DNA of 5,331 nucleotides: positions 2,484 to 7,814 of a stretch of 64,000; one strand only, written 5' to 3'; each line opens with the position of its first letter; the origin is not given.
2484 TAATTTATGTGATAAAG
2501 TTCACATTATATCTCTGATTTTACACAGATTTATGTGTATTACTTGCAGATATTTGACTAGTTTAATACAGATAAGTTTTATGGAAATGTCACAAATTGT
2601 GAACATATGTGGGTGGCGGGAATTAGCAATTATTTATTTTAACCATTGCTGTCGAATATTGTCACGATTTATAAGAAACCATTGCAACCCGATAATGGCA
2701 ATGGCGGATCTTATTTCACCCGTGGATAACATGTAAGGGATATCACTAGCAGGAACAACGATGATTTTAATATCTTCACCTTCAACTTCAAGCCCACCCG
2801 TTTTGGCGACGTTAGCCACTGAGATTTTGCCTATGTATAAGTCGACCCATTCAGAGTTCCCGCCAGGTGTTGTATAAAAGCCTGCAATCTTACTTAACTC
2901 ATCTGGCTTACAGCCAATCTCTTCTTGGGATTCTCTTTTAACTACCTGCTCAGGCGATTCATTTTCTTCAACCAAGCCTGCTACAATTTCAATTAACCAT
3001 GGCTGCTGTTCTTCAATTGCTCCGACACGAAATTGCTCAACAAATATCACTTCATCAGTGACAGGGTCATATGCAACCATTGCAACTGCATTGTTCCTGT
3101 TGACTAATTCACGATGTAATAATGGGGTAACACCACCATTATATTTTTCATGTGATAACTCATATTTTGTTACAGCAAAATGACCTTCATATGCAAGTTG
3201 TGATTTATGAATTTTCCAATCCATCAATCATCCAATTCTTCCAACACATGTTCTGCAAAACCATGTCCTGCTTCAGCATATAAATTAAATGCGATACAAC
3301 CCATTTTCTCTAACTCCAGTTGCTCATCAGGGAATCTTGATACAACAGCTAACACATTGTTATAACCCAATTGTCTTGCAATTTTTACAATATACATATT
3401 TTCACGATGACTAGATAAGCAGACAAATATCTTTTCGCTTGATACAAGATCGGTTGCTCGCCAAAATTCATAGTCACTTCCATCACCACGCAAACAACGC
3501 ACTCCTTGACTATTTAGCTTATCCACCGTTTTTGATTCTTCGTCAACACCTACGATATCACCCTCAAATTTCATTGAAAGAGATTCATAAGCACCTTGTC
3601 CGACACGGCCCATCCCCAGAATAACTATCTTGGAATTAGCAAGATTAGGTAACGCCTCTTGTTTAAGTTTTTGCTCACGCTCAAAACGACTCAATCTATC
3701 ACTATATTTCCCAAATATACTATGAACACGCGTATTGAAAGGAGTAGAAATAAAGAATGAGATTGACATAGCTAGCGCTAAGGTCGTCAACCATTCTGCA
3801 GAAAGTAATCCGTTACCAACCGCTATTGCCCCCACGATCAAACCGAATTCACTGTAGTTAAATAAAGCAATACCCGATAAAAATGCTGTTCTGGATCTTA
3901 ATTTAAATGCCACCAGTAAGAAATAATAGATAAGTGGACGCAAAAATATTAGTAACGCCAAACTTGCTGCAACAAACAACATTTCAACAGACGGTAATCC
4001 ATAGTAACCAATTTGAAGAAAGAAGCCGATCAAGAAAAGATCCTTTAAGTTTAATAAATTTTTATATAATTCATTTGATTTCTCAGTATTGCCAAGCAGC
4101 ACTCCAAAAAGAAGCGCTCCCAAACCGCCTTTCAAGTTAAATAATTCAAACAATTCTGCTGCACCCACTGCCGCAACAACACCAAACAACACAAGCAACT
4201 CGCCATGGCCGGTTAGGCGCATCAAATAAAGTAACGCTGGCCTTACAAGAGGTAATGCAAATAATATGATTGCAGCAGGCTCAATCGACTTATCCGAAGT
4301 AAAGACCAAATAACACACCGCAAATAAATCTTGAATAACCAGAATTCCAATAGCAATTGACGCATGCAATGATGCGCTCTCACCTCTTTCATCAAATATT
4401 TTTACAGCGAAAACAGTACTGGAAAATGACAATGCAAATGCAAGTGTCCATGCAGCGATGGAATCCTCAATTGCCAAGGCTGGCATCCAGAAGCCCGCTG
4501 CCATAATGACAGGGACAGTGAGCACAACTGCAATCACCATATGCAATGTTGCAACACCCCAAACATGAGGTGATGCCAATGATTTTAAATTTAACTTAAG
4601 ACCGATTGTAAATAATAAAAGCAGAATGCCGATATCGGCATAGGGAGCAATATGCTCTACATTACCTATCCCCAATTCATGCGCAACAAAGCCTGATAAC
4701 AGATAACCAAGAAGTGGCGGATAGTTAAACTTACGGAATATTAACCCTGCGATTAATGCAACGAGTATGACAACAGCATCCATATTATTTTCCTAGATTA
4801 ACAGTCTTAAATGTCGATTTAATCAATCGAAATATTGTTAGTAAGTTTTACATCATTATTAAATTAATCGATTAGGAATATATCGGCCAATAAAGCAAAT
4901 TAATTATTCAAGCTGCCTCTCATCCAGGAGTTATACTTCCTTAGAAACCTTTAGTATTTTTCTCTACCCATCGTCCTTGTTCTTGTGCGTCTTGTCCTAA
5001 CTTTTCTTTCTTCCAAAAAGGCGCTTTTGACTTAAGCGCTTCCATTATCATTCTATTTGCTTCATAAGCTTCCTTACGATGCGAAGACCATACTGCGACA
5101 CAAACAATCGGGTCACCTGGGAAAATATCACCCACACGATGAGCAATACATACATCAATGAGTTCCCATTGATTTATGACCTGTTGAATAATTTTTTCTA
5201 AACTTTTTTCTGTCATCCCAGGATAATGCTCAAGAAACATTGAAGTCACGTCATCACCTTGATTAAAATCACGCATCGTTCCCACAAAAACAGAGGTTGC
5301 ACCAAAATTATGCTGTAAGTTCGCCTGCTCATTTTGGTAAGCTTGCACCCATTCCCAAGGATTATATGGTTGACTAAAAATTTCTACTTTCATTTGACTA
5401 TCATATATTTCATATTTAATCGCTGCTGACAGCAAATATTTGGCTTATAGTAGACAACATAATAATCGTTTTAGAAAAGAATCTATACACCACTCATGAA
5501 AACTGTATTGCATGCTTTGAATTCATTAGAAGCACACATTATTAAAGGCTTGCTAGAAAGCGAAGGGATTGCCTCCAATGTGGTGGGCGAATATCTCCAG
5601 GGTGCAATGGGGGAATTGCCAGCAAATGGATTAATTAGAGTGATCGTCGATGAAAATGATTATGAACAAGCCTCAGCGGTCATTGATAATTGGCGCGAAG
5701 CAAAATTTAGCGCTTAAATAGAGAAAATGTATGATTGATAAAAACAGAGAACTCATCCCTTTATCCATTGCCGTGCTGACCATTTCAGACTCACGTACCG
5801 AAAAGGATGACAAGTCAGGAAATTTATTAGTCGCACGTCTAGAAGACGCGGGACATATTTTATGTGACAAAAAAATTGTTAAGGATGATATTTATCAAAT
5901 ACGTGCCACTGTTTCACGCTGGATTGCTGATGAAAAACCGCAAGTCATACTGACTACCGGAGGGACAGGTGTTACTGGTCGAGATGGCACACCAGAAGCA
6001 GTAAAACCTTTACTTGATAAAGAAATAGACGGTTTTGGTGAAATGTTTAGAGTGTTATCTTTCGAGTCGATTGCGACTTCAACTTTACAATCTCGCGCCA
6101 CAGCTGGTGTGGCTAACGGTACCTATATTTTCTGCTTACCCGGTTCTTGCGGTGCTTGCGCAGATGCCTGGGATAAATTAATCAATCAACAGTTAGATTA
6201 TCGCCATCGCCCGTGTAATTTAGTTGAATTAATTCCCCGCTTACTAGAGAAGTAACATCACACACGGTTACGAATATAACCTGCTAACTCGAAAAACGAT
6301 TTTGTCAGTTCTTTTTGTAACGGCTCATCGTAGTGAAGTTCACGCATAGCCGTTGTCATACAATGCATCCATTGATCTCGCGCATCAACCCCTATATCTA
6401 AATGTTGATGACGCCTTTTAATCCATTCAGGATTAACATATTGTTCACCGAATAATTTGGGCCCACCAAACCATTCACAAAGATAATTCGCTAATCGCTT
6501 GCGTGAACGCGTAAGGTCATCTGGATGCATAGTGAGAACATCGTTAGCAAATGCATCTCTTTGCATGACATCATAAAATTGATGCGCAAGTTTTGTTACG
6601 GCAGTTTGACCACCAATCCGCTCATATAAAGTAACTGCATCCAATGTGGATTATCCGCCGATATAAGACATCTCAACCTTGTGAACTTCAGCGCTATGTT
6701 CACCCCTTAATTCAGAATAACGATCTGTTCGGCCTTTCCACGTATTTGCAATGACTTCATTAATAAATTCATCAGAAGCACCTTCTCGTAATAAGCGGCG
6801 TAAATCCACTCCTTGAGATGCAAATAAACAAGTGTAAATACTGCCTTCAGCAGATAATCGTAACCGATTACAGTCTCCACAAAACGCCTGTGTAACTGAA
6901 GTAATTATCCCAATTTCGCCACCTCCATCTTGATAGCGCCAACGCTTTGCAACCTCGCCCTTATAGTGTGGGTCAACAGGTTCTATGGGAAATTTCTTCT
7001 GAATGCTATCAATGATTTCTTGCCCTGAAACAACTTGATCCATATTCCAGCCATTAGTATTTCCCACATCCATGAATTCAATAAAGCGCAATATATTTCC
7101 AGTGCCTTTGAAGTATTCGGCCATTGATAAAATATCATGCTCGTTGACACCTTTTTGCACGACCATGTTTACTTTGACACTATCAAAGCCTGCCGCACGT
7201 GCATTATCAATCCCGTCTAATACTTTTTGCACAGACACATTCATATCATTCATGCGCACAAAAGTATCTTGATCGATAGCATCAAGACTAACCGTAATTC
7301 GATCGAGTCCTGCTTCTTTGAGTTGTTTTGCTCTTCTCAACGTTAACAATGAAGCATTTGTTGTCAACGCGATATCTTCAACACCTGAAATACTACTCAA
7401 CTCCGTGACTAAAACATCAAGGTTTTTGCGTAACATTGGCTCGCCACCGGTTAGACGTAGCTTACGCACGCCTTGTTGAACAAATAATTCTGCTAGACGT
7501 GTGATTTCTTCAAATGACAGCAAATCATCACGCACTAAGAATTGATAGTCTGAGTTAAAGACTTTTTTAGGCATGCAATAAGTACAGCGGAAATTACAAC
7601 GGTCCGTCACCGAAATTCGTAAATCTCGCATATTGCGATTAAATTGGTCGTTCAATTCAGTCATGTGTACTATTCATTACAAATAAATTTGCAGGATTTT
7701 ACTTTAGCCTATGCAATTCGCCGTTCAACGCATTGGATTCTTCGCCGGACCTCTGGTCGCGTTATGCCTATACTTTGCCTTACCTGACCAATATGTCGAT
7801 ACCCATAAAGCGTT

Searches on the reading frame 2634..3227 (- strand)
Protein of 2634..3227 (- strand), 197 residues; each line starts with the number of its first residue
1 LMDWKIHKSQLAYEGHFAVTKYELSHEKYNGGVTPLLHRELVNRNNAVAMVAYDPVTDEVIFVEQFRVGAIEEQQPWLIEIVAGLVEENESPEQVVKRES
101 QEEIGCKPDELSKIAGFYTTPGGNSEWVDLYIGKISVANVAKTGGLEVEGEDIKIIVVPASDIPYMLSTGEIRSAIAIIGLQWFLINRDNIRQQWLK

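Call 58: search_protein_families(library=pfam, proteins=[window:2634-3227:-], max_evalue=0.0001)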
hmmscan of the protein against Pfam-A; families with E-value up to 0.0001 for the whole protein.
window:2634-3227:- (197 aa): 1 family
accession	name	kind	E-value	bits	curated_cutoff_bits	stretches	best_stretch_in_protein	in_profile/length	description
PF00293.34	NUDIX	-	1.7e-10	41.5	21.1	1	45-136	3-93/134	NUDIX domain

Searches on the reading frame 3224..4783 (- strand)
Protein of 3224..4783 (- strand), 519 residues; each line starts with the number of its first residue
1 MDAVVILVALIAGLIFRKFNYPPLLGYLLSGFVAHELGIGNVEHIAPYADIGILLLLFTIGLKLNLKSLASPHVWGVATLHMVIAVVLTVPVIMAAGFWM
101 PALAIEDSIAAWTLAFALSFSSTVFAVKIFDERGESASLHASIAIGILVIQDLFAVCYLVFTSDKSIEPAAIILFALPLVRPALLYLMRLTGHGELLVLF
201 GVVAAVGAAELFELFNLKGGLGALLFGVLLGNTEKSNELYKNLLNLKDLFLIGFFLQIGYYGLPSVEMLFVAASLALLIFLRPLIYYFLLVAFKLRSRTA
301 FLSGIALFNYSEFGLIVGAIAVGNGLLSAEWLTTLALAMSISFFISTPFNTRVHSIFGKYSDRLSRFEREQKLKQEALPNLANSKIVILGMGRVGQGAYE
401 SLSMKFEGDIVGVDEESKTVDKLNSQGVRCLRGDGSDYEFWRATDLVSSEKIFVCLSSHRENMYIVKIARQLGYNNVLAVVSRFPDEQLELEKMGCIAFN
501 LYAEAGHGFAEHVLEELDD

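Call 58: search_protein_families(library=pfam, proteins=[window:3224-4783:-], max_evalue=0.0001)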
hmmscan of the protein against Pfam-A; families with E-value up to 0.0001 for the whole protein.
window:3224-4783:- (519 aa): 2 families
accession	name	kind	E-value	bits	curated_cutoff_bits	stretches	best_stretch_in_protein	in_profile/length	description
PF00999.27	Na_H_Exchanger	-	1.4e-31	110.2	26.2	1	6-346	1-370/375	Sodium/hydrogen exchanger, transmembrane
PF02254.24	TrkA_N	-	1.6e-14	54.6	23.8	1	386-495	1-109/116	TrkA-N domain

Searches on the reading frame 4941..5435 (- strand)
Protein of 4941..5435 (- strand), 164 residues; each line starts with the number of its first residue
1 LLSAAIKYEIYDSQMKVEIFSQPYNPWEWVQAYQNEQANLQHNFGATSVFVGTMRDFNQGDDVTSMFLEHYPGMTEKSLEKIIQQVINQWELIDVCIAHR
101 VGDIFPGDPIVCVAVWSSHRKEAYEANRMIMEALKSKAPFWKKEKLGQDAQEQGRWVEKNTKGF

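Call 58: search_protein_families(library=pfam, proteins=[window:4941-5435:-], max_evalue=0.0001)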
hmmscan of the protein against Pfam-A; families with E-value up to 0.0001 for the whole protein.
window:4941-5435:- (164 aa): 1 family
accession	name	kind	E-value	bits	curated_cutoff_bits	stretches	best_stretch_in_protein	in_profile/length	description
PF02391.22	MoaE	-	2e-33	115.4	23.4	1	38-136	16-113/114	MoaE protein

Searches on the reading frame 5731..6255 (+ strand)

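Call 58: search_protein_families(library=pfam, proteins=[window:5731-6255:+], max_evalue=0.0001)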
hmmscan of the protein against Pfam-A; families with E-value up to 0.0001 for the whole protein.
window:5731-6255:+ (174 aa): 1 family
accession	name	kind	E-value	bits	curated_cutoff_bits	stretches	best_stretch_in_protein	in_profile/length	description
PF00994.29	MoCF_biosynth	-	8.3e-31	107.1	26.6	1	14-155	1-142/144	Probable molybdopterin binding domain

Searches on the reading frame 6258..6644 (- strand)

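Call 58: search_protein_families(library=pfam, proteins=[window:6258-6644:-], max_evalue=0.0001)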
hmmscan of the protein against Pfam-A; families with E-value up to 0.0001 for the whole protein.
window:6258-6644:- (128 aa): 1 family
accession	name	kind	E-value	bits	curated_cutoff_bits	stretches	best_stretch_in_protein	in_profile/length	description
PF01152.27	Bac_globin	-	2.6e-27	95.9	21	1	5-125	1-120/121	Bacterial-like globin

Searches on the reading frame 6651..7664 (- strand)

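Call 58: search_protein_families(library=pfam, proteins=[window:6651-7664:-], max_evalue=0.0001)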
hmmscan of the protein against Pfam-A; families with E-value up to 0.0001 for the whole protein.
window:6651-7664:- (337 aa): 3 families
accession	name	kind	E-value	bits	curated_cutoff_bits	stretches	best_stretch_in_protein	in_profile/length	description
PF06463.18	Mob_synth_C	-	3e-40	137.6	37.4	1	192-317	3-127/128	Molybdenum Cofactor Synthesis C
PF04055.27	Radical_SAM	-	3.7e-37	128.5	29.5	1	17-184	1-165/166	Radical SAM superfamily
PF13353.11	Fer4_12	-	3.5e-06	27.8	22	1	22-127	14-113/137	4Fe-4S single cluster domain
